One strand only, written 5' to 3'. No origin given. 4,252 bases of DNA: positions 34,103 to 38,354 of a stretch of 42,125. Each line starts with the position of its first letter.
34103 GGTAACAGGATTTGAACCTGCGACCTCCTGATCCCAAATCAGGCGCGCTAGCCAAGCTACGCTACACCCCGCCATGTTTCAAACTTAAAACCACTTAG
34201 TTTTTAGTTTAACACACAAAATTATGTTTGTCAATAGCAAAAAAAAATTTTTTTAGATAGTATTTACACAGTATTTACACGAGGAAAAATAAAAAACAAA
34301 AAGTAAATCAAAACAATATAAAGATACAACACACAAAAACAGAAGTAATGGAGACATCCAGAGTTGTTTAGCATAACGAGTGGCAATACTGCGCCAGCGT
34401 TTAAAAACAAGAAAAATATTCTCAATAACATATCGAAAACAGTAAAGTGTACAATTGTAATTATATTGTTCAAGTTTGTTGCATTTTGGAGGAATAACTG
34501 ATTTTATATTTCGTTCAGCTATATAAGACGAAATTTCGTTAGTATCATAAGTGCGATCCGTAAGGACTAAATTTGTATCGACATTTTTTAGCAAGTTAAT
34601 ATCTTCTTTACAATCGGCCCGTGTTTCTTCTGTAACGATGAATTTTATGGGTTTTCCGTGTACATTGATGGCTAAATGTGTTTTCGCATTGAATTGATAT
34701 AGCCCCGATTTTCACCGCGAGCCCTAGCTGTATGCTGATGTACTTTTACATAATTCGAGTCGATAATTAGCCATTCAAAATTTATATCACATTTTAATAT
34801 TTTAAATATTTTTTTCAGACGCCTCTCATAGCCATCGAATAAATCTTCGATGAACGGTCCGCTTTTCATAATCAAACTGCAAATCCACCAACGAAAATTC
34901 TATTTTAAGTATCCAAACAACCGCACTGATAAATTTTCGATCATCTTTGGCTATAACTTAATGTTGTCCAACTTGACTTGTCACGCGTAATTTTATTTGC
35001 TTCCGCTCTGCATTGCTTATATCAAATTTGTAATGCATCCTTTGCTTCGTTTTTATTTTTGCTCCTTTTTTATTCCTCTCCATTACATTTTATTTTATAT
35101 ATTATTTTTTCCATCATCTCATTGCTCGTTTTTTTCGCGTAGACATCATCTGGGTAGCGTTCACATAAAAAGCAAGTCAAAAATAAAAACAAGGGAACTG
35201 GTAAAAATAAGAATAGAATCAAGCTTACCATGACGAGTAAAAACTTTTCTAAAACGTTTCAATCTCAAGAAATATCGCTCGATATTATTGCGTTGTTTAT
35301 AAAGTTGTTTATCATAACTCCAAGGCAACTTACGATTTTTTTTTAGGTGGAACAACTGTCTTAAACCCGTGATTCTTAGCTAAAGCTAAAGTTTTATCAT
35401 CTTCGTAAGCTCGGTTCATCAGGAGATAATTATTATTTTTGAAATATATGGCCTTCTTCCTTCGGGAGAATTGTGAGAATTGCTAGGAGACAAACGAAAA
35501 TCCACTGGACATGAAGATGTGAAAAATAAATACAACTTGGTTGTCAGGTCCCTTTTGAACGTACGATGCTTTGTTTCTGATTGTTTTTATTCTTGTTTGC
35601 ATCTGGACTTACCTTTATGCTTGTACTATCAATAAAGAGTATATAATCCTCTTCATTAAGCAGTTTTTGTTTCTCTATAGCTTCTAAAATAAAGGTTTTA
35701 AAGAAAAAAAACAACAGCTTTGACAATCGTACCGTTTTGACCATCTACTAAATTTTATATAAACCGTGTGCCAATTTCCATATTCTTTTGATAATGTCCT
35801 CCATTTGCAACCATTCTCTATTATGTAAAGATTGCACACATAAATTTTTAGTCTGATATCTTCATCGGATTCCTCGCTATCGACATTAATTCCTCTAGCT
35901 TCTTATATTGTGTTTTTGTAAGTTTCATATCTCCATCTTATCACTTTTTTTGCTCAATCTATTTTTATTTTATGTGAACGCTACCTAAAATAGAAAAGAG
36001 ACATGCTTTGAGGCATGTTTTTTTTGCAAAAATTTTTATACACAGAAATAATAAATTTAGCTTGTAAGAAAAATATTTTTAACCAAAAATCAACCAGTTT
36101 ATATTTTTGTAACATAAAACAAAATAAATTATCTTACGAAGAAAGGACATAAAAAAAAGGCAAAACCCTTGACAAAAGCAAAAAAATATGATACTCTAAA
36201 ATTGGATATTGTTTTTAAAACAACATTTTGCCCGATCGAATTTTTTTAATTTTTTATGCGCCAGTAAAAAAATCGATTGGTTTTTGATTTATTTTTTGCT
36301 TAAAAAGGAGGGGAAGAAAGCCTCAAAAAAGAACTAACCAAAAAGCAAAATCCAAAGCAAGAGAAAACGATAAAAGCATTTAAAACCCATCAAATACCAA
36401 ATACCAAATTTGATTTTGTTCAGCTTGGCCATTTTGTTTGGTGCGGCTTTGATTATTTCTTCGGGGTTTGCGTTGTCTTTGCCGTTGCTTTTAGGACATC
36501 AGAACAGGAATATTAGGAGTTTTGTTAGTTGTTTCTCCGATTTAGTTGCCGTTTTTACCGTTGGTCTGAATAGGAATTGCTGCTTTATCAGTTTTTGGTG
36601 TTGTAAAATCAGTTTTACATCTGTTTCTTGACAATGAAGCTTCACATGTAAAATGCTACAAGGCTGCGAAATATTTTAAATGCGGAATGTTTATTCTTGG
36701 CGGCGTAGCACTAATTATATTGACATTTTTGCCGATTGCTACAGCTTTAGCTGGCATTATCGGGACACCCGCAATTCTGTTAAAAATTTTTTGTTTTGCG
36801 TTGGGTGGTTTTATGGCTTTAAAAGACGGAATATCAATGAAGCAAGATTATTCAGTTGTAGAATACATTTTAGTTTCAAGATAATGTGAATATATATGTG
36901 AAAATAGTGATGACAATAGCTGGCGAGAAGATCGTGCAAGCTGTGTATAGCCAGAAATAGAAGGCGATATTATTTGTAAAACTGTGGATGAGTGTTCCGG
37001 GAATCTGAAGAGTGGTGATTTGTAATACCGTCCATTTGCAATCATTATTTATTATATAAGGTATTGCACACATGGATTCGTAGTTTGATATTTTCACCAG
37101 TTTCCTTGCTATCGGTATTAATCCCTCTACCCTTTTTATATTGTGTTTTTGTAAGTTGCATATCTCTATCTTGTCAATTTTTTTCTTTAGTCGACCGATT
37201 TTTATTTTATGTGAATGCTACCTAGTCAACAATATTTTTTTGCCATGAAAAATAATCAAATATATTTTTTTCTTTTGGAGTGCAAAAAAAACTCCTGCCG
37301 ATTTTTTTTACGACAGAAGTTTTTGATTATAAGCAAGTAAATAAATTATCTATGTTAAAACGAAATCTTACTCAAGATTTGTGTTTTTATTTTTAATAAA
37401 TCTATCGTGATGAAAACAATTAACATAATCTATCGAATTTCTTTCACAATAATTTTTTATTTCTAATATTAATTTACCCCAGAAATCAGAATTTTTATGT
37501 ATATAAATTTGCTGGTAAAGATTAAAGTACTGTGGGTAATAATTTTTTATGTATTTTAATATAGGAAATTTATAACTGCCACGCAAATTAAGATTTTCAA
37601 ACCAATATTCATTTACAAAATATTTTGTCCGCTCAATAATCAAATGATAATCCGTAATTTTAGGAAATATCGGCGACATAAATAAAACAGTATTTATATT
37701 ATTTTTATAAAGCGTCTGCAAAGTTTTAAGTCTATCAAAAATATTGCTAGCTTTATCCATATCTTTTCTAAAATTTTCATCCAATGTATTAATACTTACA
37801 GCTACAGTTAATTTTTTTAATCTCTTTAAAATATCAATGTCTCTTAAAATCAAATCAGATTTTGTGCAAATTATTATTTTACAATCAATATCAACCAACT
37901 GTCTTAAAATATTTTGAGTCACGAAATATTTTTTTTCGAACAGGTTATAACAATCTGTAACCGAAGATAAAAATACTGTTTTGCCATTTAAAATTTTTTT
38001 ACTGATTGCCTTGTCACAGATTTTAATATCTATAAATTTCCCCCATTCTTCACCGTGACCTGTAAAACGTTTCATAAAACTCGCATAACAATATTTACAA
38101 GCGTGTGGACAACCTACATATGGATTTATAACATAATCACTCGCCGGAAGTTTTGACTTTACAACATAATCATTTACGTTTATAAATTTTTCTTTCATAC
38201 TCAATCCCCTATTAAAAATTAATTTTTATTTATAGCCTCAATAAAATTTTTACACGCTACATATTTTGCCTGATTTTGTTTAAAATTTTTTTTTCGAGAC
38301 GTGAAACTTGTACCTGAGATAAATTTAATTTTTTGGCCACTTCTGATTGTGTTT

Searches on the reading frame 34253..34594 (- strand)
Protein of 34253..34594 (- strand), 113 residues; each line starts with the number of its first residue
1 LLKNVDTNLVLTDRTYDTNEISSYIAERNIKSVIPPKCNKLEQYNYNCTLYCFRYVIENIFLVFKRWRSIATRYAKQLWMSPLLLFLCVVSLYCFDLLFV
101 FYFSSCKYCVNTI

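Call 50: search_protein_families(library=pfam, proteins=[window:34253-34594:-], max_evalue=0.01)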
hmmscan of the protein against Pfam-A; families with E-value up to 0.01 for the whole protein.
window:34253-34594:- (113 aa): 2 families
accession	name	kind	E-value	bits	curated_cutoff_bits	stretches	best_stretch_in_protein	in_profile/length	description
PF13586.12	DDE_Tnp_1_2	-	4.3e-07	30.7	29.2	1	10-76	1-67/86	Transposase DDE domain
PF01609.27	DDE_Tnp_1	-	3.9e-05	23.9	23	1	6-77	76-184/200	Transposase DDE domain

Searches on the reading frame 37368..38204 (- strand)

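Call 50: search_protein_families(library=pfam, proteins=[window:37368-38204:-], max_evalue=0.01)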
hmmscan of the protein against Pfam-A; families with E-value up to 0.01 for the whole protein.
window:37368-38204:- (278 aa): 1 family
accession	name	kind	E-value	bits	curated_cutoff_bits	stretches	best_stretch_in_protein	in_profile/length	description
PF04055.27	Radical_SAM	-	7e-15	56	29.5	1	26-185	1-156/166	Radical SAM superfamily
